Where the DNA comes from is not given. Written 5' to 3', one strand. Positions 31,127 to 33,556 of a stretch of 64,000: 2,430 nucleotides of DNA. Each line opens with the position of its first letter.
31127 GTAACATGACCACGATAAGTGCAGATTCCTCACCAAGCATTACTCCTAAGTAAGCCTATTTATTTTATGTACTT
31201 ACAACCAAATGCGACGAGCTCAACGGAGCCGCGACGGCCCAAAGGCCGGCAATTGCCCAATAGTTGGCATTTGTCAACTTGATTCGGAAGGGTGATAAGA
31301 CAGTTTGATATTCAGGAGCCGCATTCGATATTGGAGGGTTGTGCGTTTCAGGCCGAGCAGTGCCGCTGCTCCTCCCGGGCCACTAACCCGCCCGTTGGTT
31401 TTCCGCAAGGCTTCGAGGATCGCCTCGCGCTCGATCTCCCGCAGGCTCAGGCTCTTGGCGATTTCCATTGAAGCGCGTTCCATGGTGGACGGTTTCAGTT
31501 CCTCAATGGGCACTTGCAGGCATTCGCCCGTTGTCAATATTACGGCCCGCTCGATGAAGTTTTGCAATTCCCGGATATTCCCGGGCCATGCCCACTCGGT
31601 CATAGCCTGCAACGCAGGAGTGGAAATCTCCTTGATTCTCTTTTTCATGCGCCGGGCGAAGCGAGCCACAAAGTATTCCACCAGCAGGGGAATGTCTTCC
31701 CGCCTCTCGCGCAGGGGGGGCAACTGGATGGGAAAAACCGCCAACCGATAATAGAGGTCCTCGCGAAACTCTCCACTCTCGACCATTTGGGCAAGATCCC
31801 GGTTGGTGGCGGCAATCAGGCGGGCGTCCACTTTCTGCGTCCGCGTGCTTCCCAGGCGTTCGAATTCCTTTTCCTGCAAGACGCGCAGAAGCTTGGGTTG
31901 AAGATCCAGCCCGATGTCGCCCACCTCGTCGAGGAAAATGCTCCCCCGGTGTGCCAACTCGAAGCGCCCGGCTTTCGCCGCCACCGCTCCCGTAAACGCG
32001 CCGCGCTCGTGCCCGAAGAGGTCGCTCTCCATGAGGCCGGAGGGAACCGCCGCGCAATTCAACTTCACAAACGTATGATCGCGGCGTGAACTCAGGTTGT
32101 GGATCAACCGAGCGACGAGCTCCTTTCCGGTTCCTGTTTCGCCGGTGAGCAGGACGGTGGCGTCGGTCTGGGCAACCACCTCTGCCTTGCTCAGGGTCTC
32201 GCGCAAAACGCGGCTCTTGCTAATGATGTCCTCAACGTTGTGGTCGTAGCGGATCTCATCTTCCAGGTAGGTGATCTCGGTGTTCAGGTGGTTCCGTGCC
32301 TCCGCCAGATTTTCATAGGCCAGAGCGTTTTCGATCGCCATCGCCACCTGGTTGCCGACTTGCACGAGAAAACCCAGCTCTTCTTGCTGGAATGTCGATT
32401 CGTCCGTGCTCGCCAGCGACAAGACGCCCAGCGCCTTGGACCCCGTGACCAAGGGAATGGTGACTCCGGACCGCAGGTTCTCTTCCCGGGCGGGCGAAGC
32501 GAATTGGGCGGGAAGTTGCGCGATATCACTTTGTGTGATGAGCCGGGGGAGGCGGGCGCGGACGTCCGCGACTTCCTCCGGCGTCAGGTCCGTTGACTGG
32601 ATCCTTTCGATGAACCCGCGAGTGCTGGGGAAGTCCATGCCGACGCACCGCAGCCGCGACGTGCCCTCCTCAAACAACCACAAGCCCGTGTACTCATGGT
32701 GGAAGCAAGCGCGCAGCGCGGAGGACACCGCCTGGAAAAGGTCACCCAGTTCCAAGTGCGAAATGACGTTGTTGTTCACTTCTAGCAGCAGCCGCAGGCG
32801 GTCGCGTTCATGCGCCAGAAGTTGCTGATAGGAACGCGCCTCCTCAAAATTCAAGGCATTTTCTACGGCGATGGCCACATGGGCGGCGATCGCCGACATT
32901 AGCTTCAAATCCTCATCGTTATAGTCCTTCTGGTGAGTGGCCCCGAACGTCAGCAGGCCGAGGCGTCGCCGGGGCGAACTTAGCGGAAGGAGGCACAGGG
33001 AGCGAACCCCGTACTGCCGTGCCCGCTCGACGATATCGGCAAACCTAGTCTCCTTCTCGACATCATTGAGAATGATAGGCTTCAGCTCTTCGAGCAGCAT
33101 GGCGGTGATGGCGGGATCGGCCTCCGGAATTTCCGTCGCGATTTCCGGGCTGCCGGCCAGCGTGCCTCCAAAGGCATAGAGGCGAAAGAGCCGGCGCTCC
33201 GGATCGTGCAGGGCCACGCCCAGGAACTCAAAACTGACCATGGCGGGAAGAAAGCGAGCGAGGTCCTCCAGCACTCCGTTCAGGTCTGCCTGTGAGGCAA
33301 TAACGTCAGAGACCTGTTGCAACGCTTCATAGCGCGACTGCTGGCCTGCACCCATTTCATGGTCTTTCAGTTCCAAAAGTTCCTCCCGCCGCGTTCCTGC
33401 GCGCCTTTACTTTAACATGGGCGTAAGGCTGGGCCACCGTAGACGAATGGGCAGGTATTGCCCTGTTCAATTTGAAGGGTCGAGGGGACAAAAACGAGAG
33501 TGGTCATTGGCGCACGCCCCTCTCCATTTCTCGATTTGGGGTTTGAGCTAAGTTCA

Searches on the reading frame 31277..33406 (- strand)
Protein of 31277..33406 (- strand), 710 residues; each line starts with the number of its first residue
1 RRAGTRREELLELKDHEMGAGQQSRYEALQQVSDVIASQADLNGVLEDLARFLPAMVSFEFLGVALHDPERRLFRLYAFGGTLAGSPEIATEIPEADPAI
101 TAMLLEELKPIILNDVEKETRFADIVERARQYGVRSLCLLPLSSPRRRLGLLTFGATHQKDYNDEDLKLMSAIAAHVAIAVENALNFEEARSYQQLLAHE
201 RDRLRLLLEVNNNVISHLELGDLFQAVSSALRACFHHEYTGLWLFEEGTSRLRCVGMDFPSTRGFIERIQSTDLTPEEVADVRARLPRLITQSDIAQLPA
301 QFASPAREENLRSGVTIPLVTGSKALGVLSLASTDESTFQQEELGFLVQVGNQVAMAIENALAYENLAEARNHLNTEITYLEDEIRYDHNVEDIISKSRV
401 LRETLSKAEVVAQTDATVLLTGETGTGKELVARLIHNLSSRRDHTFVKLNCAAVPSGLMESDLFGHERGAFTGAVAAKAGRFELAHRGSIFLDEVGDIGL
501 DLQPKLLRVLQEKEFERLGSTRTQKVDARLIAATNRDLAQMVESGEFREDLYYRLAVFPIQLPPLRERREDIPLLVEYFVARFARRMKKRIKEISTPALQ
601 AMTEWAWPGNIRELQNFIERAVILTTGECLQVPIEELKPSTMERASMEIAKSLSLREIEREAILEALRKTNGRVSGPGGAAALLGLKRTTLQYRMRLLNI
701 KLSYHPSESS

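Call 54: search_protein_families(library=pfam, max_evalue=0.0001, proteins=[window:31277-33406:-])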
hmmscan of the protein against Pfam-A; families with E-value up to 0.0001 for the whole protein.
window:31277-33406:- (710 aa): 11 families
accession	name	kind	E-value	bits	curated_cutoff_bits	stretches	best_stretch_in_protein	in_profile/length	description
PF00158.32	Sigma54_activat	-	8.2e-70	234.3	20.2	1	394-561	1-168/168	Sigma-54 interaction domain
PF13185.12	GAF_2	-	2.6e-26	92.9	28.6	2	40-182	2-136/136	GAF domain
PF25601.1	AAA_lid_14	-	1.3e-24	86.2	27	1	566-644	1-77/87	AAA+ ATPase lid domain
PF01590.32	GAF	-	2.7e-22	80.1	22.4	2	91-181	47-133/133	GAF domain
PF13492.12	GAF_3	-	8.1e-22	78.5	27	2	43-183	3-129/129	GAF domain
PF14532.12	Sigma54_activ_2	-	8.2e-20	71.9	25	1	397-565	3-138/138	Sigma-54 interaction domain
PF02954.25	HTH_8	-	5.8e-09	36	22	1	654-696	1-40/42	Bacterial regulatory protein, Fis family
PF03472.21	Autoind_bind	-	1.4e-08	34.8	23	0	106-180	67-144/149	Autoinducer binding domain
PF07728.20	AAA_5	-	2.4e-08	34.5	22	1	418-536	2-123/139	AAA domain (dynein-related subfamily)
PF04340.18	DUF484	-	4.1e-05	23.9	24.2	0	207-343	80-198/219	Protein of unknown function, DUF484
PF01078.27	Mg_chelatase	-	6.2e-05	22.9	20.3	0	473-535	93-157/207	Magnesium chelatase, subunit ChlI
